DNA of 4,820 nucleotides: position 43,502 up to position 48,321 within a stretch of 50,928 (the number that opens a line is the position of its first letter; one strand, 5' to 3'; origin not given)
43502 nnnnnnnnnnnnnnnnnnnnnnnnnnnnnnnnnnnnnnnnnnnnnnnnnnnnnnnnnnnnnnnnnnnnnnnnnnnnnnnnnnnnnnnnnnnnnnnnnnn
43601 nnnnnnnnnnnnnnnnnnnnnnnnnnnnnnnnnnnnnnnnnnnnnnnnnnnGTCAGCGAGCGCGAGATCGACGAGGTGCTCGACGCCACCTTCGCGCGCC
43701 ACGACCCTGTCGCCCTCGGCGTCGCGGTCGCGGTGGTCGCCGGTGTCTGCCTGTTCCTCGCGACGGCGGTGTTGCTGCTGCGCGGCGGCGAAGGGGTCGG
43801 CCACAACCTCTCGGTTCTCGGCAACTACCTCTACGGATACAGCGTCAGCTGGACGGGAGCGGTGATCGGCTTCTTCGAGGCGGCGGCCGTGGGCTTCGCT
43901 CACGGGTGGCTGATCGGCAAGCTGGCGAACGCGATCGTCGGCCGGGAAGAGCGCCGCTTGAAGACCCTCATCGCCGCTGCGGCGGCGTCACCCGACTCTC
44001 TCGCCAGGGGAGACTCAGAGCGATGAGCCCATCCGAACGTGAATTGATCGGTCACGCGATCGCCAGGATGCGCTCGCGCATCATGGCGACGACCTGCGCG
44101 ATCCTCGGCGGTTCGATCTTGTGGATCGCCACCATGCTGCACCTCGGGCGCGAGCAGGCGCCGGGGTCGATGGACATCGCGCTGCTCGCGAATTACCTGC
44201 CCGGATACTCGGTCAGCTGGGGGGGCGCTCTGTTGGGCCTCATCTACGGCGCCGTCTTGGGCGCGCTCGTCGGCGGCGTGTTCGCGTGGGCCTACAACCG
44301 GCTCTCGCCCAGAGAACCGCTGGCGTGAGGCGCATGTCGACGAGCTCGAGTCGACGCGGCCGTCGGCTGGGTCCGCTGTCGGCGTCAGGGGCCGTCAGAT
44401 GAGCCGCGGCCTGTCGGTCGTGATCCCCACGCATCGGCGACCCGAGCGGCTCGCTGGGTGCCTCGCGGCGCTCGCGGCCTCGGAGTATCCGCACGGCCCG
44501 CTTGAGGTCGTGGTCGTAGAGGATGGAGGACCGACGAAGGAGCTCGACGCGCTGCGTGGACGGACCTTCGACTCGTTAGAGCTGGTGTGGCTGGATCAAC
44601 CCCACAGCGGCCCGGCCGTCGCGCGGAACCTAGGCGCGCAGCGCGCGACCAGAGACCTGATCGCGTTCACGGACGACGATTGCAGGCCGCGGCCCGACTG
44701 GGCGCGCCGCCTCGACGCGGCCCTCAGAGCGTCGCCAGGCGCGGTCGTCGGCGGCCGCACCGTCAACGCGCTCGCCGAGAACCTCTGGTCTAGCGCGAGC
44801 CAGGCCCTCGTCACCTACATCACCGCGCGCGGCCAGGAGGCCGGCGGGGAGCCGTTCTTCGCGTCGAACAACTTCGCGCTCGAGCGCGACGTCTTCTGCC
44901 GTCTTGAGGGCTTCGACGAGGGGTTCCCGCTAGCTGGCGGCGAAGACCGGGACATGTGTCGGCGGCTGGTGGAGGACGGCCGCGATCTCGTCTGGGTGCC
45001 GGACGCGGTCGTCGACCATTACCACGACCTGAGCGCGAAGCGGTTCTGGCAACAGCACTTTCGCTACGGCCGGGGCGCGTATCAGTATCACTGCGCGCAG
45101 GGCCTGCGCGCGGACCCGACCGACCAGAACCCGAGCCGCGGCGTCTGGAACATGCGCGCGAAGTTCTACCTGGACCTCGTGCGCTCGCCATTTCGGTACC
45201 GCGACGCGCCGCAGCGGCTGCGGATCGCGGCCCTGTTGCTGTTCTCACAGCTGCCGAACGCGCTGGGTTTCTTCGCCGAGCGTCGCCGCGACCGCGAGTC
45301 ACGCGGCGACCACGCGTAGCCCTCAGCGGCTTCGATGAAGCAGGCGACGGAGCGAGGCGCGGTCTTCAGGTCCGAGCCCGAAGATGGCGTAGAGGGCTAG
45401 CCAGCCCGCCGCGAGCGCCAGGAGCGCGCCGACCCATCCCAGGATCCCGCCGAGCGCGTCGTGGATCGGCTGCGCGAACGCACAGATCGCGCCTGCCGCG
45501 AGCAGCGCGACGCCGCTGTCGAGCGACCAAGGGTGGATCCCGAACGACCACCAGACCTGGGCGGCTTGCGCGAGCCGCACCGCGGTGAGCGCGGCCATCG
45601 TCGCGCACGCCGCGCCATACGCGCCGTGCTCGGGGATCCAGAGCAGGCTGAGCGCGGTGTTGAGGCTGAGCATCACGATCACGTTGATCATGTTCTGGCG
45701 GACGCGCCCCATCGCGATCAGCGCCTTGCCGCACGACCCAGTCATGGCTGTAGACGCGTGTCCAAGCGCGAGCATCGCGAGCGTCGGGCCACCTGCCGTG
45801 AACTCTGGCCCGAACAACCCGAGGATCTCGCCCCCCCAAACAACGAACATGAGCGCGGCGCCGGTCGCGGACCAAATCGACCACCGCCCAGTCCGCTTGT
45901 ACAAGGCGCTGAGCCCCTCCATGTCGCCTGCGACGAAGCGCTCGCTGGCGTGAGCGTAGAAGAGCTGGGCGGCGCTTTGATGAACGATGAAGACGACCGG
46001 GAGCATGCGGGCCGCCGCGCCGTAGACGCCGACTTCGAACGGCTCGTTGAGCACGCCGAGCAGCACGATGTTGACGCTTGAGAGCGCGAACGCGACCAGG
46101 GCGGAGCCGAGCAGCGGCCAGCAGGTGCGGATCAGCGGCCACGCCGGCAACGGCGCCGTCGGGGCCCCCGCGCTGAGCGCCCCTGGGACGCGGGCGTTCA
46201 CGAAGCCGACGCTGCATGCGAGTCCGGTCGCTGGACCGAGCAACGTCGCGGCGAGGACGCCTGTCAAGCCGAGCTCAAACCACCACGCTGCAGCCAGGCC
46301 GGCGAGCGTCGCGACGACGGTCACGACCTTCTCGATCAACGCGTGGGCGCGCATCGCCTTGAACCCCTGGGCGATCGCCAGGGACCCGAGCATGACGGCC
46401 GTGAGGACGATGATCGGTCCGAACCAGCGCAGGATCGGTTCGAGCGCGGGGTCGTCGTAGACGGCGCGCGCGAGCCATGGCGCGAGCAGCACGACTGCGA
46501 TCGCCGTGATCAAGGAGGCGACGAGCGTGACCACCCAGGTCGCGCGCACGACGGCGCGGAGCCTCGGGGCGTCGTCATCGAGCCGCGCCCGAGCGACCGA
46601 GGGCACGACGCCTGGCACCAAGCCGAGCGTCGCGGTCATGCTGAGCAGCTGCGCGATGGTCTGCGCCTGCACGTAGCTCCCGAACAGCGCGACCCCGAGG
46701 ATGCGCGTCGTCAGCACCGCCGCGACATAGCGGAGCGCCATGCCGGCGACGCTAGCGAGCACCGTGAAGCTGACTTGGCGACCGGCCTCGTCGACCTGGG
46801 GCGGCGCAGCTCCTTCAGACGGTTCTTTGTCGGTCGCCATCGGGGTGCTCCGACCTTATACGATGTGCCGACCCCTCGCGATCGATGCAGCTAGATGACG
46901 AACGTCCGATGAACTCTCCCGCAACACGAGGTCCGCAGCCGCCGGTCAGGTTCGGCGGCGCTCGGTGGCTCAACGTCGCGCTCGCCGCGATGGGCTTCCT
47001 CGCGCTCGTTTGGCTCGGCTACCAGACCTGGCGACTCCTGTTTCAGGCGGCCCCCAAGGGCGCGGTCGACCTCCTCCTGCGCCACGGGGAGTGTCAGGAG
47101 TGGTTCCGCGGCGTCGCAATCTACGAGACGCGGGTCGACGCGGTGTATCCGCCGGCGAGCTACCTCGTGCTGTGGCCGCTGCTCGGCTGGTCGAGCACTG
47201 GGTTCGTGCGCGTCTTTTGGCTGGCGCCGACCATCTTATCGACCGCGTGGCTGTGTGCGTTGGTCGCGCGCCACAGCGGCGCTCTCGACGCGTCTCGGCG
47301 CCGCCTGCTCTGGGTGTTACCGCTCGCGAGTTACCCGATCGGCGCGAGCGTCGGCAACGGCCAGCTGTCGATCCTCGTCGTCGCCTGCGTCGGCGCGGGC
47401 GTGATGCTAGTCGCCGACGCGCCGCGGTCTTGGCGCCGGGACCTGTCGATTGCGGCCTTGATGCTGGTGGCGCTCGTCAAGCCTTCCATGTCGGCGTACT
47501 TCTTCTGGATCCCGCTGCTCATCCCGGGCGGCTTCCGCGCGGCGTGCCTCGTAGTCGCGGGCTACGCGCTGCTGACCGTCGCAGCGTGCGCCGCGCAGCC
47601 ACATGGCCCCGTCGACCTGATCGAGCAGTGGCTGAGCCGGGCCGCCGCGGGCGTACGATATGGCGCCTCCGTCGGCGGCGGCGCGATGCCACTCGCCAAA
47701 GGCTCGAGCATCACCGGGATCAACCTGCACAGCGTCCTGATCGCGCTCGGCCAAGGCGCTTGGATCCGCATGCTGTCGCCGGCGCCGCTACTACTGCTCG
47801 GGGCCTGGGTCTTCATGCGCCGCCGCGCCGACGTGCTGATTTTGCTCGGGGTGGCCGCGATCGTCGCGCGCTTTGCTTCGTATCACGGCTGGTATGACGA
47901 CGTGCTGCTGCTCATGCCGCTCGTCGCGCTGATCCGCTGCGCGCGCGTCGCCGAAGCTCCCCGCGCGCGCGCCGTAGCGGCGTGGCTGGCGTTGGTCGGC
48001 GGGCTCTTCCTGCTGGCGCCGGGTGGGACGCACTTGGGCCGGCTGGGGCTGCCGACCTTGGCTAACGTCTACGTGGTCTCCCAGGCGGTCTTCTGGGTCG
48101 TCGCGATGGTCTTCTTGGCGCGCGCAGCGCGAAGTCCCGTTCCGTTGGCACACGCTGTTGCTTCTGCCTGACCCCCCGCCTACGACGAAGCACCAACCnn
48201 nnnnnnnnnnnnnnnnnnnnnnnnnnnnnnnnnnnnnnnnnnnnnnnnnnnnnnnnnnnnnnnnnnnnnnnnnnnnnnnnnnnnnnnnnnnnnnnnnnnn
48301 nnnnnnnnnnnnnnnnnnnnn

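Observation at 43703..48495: Triplicated small two-TM module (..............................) in a glycosylation cluster: once fused to an FAD oxidoreductase, twice free-standing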

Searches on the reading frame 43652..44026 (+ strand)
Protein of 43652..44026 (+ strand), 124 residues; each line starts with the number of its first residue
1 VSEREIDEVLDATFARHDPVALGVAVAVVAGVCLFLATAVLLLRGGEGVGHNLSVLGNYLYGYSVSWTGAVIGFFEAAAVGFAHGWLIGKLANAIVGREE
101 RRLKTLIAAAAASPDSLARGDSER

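Call 6: search_protein_families(library=pfam, proteins=[window:43652-44026:+], max_evalue=10)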
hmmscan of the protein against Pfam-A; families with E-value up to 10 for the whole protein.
window:43652-44026:+ (124 aa): 2 families
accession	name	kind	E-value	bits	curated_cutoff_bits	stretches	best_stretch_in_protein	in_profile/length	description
PF09534.15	Trp_oprn_chp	-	0.023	15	29.6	1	17-47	114-142/180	Tryptophan-associated transmembrane protein (Trp_oprn_chp)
PF18926.5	DUF5676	-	0.59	11.5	27.6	1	64-94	51-81/82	2TM family of unknown function (DUF5676)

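Call 68: search_protein_families(library=phrogs, proteins=[window:43652-44026:+], max_evalue=0.1)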
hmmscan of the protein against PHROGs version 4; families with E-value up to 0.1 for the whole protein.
window:43652-44026:+ (124 aa): 0 families

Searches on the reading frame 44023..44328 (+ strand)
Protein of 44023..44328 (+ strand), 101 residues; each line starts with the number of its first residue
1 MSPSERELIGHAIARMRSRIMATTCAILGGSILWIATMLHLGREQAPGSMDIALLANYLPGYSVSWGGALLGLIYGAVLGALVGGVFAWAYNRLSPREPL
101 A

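Call 3: search_protein_families(library=pfam, proteins=[window:44023-44328:+], max_evalue=0.01)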
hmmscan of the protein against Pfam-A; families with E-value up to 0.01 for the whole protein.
window:44023-44328:+ (101 aa): 1 family
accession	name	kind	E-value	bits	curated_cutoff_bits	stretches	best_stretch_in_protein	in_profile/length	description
PF18926.5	DUF5676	-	0.004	18.5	27.6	1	63-94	51-82/82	2TM family of unknown function (DUF5676)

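Call 5: search_protein_families(library=ncbifam, proteins=[window:44023-44328:+], max_evalue=1)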
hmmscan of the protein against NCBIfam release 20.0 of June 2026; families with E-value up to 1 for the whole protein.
window:44023-44328:+ (101 aa): 3 families
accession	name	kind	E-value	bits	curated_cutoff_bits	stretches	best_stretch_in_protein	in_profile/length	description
NF037947.1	holin_4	subfamily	0.00033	21.1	70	1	23-92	8-75/75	bacteriophage holin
NF053524.1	thylo_ssl2009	equivalog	0.051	14.3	58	1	71-89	9-27/90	ssl2009 family thylakoid membrane protein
NF038392.1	div_DrpB_YedR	equivalog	0.14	12.5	50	1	60-91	51-80/86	cell division protein DrpB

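Call 6: search_protein_families(library=pfam, proteins=[window:44023-44328:+], max_evalue=10)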
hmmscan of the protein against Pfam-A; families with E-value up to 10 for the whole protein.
window:44023-44328:+ (101 aa): 4 families
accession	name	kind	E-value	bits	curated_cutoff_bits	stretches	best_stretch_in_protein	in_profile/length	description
PF18926.5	DUF5676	-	0.004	18.5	27.6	1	63-94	51-82/82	2TM family of unknown function (DUF5676)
PF23494.1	bPH_10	-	0.41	10.5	27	1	17-83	9-77/151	YqeB-like bacterial PH domain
PF13441.11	Gly-zipper_YMGG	-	1.8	8.8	28.9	1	67-85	5-24/45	YMGG-like Gly-zipper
PF09813.14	Coa3_cc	-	2.2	8.4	27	1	74-89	16-31/48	Cytochrome c oxidase assembly factor 3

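Call 68: search_protein_families(library=phrogs, proteins=[window:44023-44328:+], max_evalue=0.1)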
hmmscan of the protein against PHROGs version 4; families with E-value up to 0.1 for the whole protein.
window:44023-44328:+ (101 aa): 0 families

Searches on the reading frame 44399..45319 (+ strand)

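Call 3: search_protein_families(library=pfam, proteins=[window:44399-45319:+], max_evalue=0.01)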
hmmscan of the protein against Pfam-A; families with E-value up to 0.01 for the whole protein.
window:44399-45319:+ (306 aa): 6 families
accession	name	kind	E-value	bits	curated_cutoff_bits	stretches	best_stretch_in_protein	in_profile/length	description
PF00535.33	Glycos_transf_2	-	2e-21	77.1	23.3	1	6-166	1-164/168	Glycosyl transferase family 2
PF13641.12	Glyco_tranf_2_3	-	1.1e-18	68.5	27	1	5-225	3-229/230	Glycosyltransferase like family 2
PF13632.12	Glyco_trans_2_3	-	1.7e-10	41.5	27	1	88-252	2-157/198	Glycosyl transferase family group 2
PF10111.15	Glyco_tranf_2_2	-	1.9e-10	41.1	27.3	1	7-100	2-97/276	Glycosyltransferase like family 2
PF02709.20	Glyco_transf_7C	-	1.5e-05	25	23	1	157-201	22-66/78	N-terminal domain of galactosyltransferase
PF13506.12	Glyco_transf_21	-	0.00027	20.9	21.7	1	80-224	26-173/174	Glycosyl transferase family 21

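Call 5: search_protein_families(library=ncbifam, proteins=[window:44399-45319:+], max_evalue=1)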
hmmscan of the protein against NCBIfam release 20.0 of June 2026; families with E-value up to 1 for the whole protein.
window:44399-45319:+ (306 aa): 14 families
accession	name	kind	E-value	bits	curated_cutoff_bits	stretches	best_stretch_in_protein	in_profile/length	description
TIGR03965.1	mycofact_glyco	equivalog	9.9e-41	140.1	280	1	5-228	76-301/467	mycofactocin biosynthesis glycosyltransferase MftF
NF041875.1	EPS_EpsD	equivalog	2e-32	112.9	370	1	5-226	1-226/325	exopolysaccharide biosynthesis glycosyltransferase EpsD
TIGR04283.1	glyco_like_mftF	equivalog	4.1e-13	49.4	182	1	5-206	1-184/221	TIGR04283 family arsenosugar biosynthesis glycosyltransferase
NF041394.1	GtaseAglG_Halo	equivalog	9.2e-13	48.1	440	1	6-217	4-226/304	glucosyl-dolichyl phosphate glucuronosyltransferase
NF038299.1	EPS_HpsN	equivalog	3.1e-10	39.5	425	1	5-124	3-122/317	hormogonium polysaccharide biosynthesis glycosyltransferase HpsN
NF007482.0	PRK10073.1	equivalog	1.7e-08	33.8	423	1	4-100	7-101/334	glycosyltransferase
NF038302.1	EPS_HpsE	equivalog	1e-07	31.2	300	1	5-119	3-121/307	hormogonium polysaccharide biosynthesis glycosyltransferase HpsE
TIGR04242.1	nodulat_NodC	equivalog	2.3e-07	30.2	550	1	6-120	51-168/395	chitooligosaccharide synthase NodC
TIGR03937.1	PgaC_IcaA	equivalog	0.00045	19.3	422.3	1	4-226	46-269/407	poly-beta-1,6-N-acetyl-D-glucosamine synthase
NF050050.1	ProtGlycPglI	equivalog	0.0041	16.5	500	1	5-94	4-93/306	GalNAc(5)-diNAcBac-PP-undecaprenol beta-1,3-glucosyltransferase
NF047683.1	TeichurnBiosyTuaG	equivalog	0.0063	16.2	400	1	6-100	9-102/252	teichuronic acid biosynthesis protein TuaG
TIGR04440.1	glyco_TIGR04440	domain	0.012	15.4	70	1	5-51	2-44/215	TIGR00180 family glycosyltransferase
TIGR03111.1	glyc2_xrt_Gpos1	hypoth_equivalog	0.046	12.5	363.95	1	6-94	52-141/439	TIGR03111 family XrtG-associated glycosyltransferase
TIGR03469.1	HpnB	hypoth_equivalog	0.095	11.7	379.25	1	6-105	47-156/386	hopene-associated glycosyltransferase HpnB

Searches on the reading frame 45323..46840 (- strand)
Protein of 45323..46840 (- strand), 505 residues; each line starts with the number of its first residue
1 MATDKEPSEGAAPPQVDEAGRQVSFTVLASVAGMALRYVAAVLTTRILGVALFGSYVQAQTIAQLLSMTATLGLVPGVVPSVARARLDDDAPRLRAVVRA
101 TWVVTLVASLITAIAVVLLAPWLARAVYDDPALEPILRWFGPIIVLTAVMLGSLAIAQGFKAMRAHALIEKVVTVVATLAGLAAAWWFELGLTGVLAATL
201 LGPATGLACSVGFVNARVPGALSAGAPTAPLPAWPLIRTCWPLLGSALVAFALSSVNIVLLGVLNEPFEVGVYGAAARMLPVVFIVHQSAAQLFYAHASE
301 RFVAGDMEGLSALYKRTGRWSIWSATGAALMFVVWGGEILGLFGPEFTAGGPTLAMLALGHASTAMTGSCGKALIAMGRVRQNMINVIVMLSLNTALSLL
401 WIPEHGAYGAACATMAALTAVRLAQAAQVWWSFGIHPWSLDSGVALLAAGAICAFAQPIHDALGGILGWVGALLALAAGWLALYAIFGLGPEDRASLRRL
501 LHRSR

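Call 3: search_protein_families(library=pfam, proteins=[window:45323-46840:-], max_evalue=0.01)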
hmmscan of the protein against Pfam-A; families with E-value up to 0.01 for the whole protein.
window:45323-46840:- (505 aa): 3 families
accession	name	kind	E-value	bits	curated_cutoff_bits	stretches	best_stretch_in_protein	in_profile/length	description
PF01943.22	Polysacc_synt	-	3.7e-19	69.7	28.2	1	21-284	3-255/274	Polysaccharide biosynthesis protein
PF13440.11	Polysacc_synt_3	-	5.7e-13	49.2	23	1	45-292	3-234/293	Polysaccharide biosynthesis protein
PF01554.23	MatE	-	0.00049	20.3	24.9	1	42-186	17-160/161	MatE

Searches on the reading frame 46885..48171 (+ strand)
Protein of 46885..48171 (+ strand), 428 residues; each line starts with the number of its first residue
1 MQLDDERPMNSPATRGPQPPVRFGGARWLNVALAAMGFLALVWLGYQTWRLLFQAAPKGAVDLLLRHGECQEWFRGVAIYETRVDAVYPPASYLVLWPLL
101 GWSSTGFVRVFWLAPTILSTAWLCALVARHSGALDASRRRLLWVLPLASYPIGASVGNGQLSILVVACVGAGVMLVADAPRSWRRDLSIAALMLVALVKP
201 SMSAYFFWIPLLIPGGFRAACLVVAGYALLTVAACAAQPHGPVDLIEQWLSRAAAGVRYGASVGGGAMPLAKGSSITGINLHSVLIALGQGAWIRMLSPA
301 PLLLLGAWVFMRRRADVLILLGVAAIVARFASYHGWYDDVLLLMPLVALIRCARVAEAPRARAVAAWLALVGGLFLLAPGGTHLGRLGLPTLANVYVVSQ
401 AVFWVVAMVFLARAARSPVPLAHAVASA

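Call 3: search_protein_families(library=pfam, proteins=[window:46885-48171:+], max_evalue=0.01)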
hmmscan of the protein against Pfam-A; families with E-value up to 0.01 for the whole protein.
window:46885-48171:+ (428 aa): 1 family
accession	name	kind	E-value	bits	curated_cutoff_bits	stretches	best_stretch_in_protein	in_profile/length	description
PF09594.16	GT87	-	1.4e-07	31.9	25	1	87-323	2-227/237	Glycosyltransferase family 87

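Call 5: search_protein_families(library=ncbifam, proteins=[window:46885-48171:+], max_evalue=1)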
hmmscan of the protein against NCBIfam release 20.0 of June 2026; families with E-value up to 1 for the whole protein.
window:46885-48171:+ (428 aa): 0 families
